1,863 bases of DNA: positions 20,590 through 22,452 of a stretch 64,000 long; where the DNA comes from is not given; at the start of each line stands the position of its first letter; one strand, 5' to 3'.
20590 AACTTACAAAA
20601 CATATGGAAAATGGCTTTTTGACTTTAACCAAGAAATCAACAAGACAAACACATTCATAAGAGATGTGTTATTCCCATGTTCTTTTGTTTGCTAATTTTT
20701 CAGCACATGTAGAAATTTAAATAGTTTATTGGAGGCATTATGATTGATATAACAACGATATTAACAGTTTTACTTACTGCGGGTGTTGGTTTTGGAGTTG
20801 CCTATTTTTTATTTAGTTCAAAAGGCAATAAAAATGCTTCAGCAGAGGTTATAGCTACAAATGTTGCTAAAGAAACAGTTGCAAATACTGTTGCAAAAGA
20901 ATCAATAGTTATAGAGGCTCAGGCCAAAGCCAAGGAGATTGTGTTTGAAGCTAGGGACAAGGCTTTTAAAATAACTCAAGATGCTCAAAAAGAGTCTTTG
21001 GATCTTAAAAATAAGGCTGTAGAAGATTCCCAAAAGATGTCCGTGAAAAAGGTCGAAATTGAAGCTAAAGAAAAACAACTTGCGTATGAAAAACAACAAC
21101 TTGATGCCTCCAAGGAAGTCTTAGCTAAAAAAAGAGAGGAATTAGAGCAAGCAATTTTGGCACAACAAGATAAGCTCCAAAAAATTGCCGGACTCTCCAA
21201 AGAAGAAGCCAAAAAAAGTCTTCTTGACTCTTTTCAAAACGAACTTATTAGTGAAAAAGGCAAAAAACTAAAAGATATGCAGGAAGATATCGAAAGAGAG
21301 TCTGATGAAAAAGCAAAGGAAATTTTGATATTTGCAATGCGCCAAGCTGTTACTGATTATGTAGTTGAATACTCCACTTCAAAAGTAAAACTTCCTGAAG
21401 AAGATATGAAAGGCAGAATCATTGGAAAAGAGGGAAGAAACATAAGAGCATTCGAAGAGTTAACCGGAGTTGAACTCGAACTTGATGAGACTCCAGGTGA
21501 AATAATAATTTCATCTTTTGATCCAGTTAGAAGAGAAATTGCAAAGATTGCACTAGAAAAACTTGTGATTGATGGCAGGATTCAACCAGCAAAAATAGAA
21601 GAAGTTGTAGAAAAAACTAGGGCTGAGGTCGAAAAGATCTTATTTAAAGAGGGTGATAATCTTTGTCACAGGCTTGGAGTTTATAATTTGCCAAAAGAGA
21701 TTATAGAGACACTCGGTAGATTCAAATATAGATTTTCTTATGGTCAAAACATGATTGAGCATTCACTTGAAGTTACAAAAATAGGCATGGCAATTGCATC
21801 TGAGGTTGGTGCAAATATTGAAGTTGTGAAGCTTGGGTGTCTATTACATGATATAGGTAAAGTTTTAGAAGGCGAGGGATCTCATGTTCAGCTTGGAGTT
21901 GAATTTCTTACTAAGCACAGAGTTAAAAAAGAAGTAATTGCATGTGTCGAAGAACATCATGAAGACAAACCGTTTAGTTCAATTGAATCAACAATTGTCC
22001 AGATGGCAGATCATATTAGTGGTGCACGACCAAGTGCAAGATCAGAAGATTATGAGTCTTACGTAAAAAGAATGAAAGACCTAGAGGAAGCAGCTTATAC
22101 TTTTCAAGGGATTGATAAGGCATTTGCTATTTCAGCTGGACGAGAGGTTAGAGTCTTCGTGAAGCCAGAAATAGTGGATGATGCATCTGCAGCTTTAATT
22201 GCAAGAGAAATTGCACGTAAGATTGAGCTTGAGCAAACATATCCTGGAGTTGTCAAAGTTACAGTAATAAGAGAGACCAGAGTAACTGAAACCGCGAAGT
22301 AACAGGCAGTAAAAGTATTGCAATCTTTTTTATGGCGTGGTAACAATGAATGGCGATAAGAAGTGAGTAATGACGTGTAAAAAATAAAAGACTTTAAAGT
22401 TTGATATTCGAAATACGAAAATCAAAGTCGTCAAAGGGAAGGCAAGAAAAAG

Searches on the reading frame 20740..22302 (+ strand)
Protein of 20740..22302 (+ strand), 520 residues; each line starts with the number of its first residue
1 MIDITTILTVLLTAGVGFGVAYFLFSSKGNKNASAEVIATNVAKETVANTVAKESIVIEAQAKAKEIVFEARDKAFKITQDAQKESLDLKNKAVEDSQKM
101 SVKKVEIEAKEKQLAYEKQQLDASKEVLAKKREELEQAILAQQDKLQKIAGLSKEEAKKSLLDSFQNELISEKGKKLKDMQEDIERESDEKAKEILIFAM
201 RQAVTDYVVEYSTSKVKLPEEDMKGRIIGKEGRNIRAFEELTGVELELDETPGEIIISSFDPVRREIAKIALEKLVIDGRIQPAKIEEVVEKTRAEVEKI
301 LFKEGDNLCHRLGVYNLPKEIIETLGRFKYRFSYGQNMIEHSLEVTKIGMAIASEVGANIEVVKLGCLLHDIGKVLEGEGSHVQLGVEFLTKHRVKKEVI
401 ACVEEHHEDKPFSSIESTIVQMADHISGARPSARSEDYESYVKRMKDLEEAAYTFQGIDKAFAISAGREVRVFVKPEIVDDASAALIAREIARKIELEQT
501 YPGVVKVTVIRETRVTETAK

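Call 60: search_protein_families(library=ncbifam, proteins=[window:20740-22302:+], max_evalue=0.00001)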
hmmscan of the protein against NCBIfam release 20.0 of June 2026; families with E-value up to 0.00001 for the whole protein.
window:20740-22302:+ (520 aa): 11 families
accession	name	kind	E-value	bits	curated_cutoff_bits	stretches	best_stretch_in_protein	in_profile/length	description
TIGR03319.1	RNase_Y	equivalog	2e-159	531.4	454.35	1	8-520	2-514/514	ribonuclease Y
NF009345.0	PRK12705.1-2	equivalog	1.3e-122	410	904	1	43-519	31-508/509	hypothetical protein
NF000997.0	PRK00106.1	equivalog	7.1e-120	401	937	1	33-520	31-535/535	ribonuclease Y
NF009344.0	PRK12705.1-1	equivalog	3.7e-119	398.9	831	1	107-520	157-572/572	hypothetical protein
NF009347.0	PRK12705.1-4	equivalog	1.6e-69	234.8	579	1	89-516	34-466/473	hypothetical protein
TIGR00277.1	HDIG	domain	3.3e-20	71.7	27.6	1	334-409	1-84/84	HDIG domain-containing metalloprotein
NF009346.0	PRK12705.1-3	equivalog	1.3e-14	53.8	545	1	246-438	208-401/493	hypothetical protein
NF009343.0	PRK12703.1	equivalog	4.6e-09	35.6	434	1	333-407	183-257/339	tRNA (cytidine(56)-2'-O)-methyltransferase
TIGR00295.1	TIGR00295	hypoth_equivalog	4.5e-07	29.7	172.35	1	335-406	11-87/164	TIGR00295 family protein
NF002829.0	PRK03007.1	equivalog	8.7e-07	28.2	385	1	338-374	67-103/425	deoxyguanosinetriphosphate triphosphohydrolase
NF010328.0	PRK13763.1-3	equivalog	5.6e-06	26.2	194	1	223-280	119-172/197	putative RNA-processing protein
